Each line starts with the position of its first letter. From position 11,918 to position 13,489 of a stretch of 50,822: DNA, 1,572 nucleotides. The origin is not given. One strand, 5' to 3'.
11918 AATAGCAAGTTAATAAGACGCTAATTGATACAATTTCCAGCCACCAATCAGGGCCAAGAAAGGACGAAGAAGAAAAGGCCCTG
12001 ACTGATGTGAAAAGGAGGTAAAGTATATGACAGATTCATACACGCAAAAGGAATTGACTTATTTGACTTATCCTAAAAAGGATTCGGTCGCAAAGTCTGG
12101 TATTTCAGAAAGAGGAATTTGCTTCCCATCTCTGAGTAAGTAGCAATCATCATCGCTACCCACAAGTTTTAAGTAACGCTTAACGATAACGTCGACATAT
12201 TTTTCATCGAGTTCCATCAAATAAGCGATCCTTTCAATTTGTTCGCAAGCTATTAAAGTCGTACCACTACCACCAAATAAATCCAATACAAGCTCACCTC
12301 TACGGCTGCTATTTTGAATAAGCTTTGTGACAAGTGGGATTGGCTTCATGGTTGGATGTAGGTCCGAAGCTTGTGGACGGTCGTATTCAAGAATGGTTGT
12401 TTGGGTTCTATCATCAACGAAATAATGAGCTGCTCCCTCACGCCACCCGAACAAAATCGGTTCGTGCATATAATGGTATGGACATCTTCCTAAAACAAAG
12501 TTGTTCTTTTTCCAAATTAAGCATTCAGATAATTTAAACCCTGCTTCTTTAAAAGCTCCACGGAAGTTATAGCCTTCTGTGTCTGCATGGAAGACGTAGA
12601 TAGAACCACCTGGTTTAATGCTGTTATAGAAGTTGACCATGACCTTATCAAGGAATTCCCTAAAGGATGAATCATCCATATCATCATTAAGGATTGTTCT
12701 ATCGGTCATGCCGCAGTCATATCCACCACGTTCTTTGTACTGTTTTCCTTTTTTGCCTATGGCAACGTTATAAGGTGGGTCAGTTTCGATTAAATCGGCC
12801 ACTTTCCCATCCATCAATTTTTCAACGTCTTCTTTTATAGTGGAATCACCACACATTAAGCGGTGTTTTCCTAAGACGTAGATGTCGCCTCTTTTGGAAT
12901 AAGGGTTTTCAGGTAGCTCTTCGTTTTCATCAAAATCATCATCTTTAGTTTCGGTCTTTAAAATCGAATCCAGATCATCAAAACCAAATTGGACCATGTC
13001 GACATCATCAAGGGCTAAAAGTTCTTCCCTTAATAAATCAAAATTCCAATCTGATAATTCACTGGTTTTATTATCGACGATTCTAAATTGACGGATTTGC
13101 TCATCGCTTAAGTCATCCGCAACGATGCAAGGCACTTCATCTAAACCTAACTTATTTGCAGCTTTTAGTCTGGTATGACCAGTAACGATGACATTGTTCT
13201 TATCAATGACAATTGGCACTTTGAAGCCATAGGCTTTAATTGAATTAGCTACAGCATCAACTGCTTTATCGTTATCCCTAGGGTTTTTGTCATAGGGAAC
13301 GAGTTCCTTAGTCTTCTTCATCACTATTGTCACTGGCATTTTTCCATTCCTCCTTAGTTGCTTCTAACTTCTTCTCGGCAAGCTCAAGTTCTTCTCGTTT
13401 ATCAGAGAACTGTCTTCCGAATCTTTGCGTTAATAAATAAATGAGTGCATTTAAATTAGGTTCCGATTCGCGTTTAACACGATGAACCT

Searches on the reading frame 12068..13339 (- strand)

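Call 20: search_protein_families(library=phrogs, proteins=[window:12068-13339:-], max_evalue=0.00001)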
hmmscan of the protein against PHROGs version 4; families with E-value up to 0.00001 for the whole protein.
window:12068-13339:- (423 aa): 25 families
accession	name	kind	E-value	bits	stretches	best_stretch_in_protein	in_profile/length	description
phrog_498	-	other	1.7e-156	523.4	1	3-406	33-435/633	DNA methyltransferase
phrog_620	-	DNA, RNA and nucleotide metabolism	1e-51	177.1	1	3-153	7-149/217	ParB-like partition protein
phrog_8071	-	DNA, RNA and nucleotide metabolism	4.5e-47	162.1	1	4-196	6-209/389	ParB-like partition protein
phrog_67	-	other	3e-43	149.9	1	74-394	68-348/743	DNA methyltransferase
phrog_23085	-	unknown function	5.3e-41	140.5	1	290-413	2-130/138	-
phrog_940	-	DNA, RNA and nucleotide metabolism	3e-36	126.5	1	4-141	5-143/388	nuclease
phrog_930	-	DNA, RNA and nucleotide metabolism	1.7e-30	107.5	1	4-123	6-127/223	ParB-like partition protein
phrog_15396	-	DNA, RNA and nucleotide metabolism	7.3e-30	105.6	1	7-132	6-136/258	ParB-like partition nuclease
phrog_18056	-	DNA, RNA and nucleotide metabolism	2.7e-27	96.7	1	4-92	2-90/387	ParB-like partition nuclease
phrog_3008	-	other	3.3e-24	86.5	1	306-396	127-218/244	DNA methyltransferase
phrog_723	-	DNA, RNA and nucleotide metabolism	1.3e-21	78.4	1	4-144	12-160/223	ParB-like partition protein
phrog_9353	-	unknown function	1.1e-16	62.4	1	9-140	15-150/245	-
phrog_4715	-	DNA, RNA and nucleotide metabolism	1.3e-15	57.9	1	11-98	153-246/630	ParB-like partition protein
phrog_6218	-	DNA, RNA and nucleotide metabolism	2.5e-15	57.6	1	1-91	1-97/506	ParB-like partition protein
phrog_18293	-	other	3.1e-15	57.2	1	314-388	32-106/119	methyltransferase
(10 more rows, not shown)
